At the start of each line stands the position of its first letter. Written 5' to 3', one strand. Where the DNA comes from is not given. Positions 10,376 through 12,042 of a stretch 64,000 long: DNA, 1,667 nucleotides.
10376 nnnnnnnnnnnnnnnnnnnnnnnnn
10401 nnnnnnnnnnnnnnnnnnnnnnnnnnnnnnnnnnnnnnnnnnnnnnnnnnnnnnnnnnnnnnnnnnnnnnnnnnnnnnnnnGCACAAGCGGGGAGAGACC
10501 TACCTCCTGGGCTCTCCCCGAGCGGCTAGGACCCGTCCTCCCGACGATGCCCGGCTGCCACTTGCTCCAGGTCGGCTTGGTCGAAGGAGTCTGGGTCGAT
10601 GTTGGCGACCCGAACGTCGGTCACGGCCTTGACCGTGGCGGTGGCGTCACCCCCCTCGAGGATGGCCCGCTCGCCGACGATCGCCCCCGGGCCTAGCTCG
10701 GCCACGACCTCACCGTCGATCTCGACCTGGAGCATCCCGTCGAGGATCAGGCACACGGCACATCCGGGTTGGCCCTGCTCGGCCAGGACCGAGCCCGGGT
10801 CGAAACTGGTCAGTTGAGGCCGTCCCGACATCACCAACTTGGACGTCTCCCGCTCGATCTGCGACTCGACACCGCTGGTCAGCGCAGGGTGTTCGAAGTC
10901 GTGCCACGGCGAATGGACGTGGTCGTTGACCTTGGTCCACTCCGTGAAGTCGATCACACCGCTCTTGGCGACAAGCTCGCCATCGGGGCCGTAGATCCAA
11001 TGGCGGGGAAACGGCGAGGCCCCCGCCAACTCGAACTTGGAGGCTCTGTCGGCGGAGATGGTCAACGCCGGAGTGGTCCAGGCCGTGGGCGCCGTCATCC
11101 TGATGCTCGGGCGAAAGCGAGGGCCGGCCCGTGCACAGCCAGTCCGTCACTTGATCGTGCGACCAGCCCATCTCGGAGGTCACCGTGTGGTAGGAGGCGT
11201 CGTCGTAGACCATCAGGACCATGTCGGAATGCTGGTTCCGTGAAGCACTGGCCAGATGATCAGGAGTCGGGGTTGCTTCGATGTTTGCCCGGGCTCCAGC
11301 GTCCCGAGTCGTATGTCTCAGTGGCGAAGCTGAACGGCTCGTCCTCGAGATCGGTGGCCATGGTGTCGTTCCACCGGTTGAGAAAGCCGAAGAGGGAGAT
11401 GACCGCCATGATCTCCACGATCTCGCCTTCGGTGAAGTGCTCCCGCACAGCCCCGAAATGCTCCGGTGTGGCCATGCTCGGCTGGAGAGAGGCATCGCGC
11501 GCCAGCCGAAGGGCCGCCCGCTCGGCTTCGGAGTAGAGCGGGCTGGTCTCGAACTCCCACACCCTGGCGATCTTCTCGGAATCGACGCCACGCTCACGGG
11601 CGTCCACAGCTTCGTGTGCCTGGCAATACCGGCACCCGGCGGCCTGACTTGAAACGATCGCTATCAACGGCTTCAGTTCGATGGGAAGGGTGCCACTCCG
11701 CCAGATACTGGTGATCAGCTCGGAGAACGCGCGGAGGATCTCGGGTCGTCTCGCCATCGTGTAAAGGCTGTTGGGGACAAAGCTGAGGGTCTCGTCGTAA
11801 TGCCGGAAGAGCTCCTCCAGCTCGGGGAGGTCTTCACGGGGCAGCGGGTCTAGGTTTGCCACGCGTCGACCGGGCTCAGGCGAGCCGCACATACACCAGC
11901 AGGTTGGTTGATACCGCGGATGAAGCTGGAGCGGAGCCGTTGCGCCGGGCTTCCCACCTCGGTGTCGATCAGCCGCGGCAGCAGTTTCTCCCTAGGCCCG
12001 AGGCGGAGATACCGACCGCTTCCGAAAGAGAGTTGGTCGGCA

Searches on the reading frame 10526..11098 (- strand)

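Call 38: search_protein_families(library=pfam, proteins=[window:10526-11098:-], max_evalue=0.0001)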
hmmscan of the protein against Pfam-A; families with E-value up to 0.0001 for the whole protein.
window:10526-11098:- (190 aa): 1 family
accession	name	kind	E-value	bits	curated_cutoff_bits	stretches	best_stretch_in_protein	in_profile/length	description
PF00027.35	cNMP_binding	-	2.1e-17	63.3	27.5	1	97-174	2-84/89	Cyclic nucleotide-binding domain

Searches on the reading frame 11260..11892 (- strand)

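Call 38: search_protein_families(library=pfam, proteins=[window:11260-11892:-], max_evalue=0.0001)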
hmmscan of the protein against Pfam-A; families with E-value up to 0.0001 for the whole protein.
window:11260-11892:- (210 aa): 1 family
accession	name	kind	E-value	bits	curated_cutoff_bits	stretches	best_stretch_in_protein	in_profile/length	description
PF02627.25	CMD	-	1.7e-15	57.2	23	1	50-133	1-84/84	Carboxymuconolactone decarboxylase family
